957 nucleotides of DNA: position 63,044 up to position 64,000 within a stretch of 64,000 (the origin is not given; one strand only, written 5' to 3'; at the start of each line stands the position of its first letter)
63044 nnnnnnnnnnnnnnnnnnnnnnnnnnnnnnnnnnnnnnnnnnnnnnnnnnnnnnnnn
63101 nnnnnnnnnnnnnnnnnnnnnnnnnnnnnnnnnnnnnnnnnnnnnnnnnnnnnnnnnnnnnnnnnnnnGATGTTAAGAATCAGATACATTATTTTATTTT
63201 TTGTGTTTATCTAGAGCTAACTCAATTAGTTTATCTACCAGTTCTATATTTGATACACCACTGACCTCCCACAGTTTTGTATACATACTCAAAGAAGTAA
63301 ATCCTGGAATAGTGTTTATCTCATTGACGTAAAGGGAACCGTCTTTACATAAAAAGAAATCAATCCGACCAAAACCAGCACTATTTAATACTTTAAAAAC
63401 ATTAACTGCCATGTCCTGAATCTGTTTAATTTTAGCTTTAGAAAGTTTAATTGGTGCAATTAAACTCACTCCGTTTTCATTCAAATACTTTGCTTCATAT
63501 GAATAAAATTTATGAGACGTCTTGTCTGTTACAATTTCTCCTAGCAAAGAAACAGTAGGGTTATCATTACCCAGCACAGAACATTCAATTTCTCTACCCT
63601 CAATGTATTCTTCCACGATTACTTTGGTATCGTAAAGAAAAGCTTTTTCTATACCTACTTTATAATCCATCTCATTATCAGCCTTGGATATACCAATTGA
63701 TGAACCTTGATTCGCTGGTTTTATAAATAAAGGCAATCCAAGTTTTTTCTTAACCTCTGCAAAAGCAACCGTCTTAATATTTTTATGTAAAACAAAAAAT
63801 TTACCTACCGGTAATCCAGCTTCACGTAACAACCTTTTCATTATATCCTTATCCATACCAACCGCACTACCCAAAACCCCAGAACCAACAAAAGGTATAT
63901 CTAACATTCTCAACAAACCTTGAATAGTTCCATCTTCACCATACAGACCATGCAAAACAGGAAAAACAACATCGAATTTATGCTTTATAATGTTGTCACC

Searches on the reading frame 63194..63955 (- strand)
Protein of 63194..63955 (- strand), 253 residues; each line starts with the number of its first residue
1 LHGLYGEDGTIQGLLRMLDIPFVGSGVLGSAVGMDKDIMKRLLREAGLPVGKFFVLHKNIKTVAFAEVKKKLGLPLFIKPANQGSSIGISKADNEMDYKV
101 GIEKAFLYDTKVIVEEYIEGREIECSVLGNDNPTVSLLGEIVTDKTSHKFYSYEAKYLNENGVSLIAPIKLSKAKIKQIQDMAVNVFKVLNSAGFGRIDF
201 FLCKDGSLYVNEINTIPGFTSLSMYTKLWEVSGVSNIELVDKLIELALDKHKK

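Call 13: search_protein_families(library=pfam, proteins=[window:63194-63955:-], max_evalue=0.1)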
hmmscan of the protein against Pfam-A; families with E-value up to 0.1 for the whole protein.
window:63194-63955:- (253 aa): 9 families
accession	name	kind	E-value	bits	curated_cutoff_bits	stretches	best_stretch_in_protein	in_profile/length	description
PF07478.18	Dala_Dala_lig_C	-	1.2e-67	227.8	24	1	42-245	1-204/204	D-ala D-ala ligase C-terminus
PF02222.28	ATP-grasp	-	5.9e-11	42.8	27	1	42-214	2-160/179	ATP-grasp domain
PF02786.22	CPSase_L_D2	-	3.1e-08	33.8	19.8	1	35-215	1-178/211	Carbamoyl-phosphate synthase L chain, ATP binding domain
PF01820.27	Dala_Dala_lig_N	-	3.6e-08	34.4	34.6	1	1-25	97-121/121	D-ala D-ala ligase N-terminus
PF13535.11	ATP-grasp_4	-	1.7e-06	28.1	27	1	73-213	2-148/160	ATP-grasp domain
PF02655.19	ATP-grasp_3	-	2.6e-06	28.1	23.2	1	72-215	30-155/160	ATP-grasp domain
PF08443.16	RimK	-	3.2e-05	24.1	21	1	36-130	4-97/188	RimK-like ATP-grasp domain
PF14397.11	ATPgrasp_ST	-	0.00076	19.2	31.4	0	35-97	21-84/278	Sugar-transfer associated ATP-grasp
PF01071.24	GARS_A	-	0.0083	16.4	27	1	35-170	2-136/194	Phosphoribosylglycinamide synthetase, ATP-grasp (A) domain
